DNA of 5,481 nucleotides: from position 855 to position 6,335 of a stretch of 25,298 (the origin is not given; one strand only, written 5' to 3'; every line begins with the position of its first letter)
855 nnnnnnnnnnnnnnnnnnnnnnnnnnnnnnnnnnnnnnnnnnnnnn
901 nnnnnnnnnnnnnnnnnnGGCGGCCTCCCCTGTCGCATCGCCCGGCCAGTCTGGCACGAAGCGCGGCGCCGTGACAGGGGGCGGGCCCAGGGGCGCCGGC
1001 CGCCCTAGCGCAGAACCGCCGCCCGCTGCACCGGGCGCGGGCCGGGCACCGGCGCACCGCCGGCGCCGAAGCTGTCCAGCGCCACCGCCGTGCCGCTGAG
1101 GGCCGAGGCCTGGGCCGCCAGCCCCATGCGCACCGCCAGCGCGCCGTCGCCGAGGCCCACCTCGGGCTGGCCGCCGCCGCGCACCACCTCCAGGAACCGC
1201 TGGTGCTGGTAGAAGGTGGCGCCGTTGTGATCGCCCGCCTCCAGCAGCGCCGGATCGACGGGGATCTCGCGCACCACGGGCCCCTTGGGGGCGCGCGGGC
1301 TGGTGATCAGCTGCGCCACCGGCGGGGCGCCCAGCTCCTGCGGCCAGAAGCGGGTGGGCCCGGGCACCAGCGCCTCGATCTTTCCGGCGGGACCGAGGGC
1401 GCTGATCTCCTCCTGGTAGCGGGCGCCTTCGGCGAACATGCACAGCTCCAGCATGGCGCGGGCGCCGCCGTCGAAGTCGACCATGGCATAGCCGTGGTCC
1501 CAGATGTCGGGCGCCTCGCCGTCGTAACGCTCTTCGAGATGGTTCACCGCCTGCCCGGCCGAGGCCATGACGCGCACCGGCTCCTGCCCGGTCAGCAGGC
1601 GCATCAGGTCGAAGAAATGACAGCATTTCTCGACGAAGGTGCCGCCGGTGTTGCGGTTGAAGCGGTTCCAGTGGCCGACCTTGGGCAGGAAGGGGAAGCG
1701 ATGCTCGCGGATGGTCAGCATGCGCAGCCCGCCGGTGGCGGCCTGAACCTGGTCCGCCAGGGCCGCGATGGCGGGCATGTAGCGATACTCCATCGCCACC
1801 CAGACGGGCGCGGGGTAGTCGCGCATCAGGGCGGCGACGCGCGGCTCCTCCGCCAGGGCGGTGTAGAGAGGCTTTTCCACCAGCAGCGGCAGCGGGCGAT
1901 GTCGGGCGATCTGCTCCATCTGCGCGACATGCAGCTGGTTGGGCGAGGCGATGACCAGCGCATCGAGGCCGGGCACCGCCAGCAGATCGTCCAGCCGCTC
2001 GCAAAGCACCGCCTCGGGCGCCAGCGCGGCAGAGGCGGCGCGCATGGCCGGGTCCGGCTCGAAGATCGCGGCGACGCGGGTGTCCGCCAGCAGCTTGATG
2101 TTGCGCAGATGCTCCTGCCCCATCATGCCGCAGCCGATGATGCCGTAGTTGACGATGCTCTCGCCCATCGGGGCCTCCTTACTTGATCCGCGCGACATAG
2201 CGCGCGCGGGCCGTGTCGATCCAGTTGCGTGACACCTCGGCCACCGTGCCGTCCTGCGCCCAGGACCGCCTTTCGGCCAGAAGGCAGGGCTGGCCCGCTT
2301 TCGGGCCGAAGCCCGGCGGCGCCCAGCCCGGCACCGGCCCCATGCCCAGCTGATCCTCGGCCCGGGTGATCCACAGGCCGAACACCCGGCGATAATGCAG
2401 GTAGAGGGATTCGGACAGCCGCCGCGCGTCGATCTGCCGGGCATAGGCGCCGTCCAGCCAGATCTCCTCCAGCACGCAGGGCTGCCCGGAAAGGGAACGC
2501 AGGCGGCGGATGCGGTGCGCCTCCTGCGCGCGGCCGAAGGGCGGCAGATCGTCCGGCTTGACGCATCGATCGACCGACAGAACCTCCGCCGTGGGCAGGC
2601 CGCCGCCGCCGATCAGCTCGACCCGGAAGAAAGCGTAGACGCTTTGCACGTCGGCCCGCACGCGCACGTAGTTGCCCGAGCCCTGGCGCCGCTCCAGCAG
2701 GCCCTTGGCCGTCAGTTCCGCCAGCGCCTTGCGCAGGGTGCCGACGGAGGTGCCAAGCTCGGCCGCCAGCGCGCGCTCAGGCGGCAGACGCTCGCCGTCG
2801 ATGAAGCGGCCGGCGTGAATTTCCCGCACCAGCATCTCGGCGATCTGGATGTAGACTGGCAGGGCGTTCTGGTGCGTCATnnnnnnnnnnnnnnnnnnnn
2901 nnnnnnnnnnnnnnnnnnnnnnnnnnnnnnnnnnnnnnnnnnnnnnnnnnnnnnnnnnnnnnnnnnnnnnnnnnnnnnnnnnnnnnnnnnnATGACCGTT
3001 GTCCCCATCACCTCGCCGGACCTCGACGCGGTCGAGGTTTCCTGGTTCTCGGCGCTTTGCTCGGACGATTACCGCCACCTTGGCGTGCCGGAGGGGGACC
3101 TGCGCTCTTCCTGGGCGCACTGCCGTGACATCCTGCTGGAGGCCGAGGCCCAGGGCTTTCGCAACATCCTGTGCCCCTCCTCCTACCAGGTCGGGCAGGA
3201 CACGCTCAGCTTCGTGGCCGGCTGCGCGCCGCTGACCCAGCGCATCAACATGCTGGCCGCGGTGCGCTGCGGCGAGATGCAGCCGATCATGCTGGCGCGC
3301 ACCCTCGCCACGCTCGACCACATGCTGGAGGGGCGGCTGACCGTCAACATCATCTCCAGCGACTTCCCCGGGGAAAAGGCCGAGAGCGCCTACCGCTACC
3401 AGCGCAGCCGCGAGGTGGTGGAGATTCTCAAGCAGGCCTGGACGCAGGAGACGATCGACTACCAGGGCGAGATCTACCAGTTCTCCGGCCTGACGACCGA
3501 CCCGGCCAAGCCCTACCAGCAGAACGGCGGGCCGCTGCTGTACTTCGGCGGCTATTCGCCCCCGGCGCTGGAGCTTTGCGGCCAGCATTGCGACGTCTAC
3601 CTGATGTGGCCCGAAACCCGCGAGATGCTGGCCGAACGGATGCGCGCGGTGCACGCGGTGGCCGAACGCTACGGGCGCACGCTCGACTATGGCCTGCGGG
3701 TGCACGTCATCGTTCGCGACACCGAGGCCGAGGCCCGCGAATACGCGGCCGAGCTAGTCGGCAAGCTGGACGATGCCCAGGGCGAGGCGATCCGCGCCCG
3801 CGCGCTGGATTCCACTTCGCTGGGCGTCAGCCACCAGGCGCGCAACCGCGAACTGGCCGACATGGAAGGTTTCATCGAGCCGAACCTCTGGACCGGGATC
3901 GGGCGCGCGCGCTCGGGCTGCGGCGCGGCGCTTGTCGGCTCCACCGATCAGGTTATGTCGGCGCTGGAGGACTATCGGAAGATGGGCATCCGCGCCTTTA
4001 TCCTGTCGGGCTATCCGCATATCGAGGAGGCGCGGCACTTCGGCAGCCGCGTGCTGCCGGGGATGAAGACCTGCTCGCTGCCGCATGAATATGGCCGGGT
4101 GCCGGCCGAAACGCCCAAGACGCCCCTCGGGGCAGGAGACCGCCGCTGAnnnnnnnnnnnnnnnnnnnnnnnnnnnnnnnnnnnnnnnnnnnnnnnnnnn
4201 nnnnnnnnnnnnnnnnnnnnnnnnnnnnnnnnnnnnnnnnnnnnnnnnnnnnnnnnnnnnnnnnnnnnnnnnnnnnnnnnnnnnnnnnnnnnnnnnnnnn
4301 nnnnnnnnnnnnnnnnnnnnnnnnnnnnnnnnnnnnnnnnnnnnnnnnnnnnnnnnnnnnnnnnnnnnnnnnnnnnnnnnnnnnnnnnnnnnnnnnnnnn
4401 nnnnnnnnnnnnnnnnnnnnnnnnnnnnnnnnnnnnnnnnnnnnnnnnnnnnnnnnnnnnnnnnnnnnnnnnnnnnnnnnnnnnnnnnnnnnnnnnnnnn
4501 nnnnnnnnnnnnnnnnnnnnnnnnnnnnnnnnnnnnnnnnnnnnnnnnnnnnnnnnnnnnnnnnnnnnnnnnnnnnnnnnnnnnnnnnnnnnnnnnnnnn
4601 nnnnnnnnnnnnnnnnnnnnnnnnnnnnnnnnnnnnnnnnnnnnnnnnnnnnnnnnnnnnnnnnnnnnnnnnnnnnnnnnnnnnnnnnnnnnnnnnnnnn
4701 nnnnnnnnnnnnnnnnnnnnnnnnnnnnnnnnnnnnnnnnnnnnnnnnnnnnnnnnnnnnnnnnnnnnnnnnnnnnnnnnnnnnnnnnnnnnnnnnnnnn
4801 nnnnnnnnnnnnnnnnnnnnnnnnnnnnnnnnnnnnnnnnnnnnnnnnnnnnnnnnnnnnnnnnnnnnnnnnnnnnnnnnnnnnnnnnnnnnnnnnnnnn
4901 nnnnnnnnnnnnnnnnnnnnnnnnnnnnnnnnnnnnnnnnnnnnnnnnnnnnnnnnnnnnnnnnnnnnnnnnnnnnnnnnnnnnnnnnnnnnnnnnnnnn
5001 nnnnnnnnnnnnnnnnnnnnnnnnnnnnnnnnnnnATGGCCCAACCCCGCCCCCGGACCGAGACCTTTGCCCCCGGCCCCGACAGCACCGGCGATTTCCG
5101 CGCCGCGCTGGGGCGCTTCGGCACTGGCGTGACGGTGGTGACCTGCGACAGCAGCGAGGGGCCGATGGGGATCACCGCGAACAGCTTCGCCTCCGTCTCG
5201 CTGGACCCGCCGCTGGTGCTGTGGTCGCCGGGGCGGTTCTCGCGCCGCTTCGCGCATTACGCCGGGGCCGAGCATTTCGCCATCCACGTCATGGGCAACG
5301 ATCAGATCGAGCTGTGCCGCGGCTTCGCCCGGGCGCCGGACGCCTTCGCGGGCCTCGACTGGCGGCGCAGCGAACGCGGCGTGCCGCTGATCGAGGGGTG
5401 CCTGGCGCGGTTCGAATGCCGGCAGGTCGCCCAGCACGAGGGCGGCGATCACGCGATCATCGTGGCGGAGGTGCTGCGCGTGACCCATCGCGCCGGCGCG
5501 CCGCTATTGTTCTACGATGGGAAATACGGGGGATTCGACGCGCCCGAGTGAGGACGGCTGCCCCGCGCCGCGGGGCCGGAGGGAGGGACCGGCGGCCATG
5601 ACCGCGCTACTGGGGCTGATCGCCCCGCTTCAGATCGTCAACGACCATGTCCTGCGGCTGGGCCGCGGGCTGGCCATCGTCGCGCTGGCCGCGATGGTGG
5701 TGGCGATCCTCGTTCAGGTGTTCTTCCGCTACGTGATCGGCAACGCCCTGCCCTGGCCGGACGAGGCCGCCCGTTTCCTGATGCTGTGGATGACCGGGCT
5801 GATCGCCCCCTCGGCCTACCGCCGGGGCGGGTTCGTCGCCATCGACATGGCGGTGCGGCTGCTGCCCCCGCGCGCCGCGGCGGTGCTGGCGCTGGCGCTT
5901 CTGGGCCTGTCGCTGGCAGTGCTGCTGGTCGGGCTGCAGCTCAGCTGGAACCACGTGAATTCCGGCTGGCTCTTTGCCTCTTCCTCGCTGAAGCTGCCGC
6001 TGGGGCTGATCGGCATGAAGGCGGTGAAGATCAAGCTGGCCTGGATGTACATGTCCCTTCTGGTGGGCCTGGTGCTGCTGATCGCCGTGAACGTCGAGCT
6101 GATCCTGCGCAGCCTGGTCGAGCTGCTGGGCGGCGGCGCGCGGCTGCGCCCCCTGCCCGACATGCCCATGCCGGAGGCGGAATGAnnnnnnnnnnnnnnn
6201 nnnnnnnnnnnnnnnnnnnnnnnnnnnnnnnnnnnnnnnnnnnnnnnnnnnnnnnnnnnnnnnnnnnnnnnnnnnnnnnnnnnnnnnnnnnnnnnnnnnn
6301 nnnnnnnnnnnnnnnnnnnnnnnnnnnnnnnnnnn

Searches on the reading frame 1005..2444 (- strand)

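Call 9: search_protein_families(library=pfam, proteins=[window:1005-2444:-], max_evalue=0.0001)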
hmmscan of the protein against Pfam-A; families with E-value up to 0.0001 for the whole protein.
window:1005-2444:- (479 aa): 3 families
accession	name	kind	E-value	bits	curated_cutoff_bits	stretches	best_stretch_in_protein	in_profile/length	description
PF02894.22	GFO_IDH_MocA_C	-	8.2e-20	72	22.9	1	240-456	12-218/218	Oxidoreductase family, C-terminal alpha/beta domain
PF01408.29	GFO_IDH_MocA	-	6.6e-18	66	24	1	98-216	1-118/120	Oxidoreductase family, NAD-binding Rossmann fold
PF22725.1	GFO_IDH_MocA_C3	-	1e-12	48.6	27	1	241-356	17-123/124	GFO/IDH/MocA C-terminal domain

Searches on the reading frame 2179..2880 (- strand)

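Call 9: search_protein_families(library=pfam, proteins=[window:2179-2880:-], max_evalue=0.0001)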
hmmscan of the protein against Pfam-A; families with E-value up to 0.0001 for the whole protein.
window:2179-2880:- (233 aa): 2 families
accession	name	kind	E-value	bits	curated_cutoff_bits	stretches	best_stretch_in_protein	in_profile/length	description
PF07702.18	UTRA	-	4.6e-22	78.8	23.8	1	96-225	6-139/141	UTRA domain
PF00392.27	GntR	-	2.8e-19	69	27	1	10-72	2-64/64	Bacterial regulatory proteins, gntR family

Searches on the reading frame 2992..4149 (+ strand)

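Call 9: search_protein_families(library=pfam, proteins=[window:2992-4149:+], max_evalue=0.0001)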
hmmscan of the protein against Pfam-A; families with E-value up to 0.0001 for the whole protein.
window:2992-4149:+ (385 aa): 1 family
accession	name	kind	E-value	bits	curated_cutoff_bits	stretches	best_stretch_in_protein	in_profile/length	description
PF00296.26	Bac_luciferase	-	1.2e-53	182.9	27.9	1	32-334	19-313/314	Luciferase-like monooxygenase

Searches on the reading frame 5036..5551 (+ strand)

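Call 9: search_protein_families(library=pfam, proteins=[window:5036-5551:+], max_evalue=0.0001)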
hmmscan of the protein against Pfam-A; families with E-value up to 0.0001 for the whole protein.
window:5036-5551:+ (171 aa): 1 family
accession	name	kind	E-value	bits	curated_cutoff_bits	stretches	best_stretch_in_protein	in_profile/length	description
PF01613.24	Flavin_Reduct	-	1.9e-40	138.9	27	1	25-166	1-151/153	Flavin reductase like domain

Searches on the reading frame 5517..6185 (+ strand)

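Call 9: search_protein_families(library=pfam, proteins=[window:5517-6185:+], max_evalue=0.0001)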
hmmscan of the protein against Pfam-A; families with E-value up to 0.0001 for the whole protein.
window:5517-6185:+ (222 aa): 1 family
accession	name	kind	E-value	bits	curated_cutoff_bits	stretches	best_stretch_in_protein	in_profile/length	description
PF04290.18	DctQ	-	3.6e-22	79.1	28.3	1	60-200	1-130/132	Tripartite ATP-independent periplasmic transporters, DctQ component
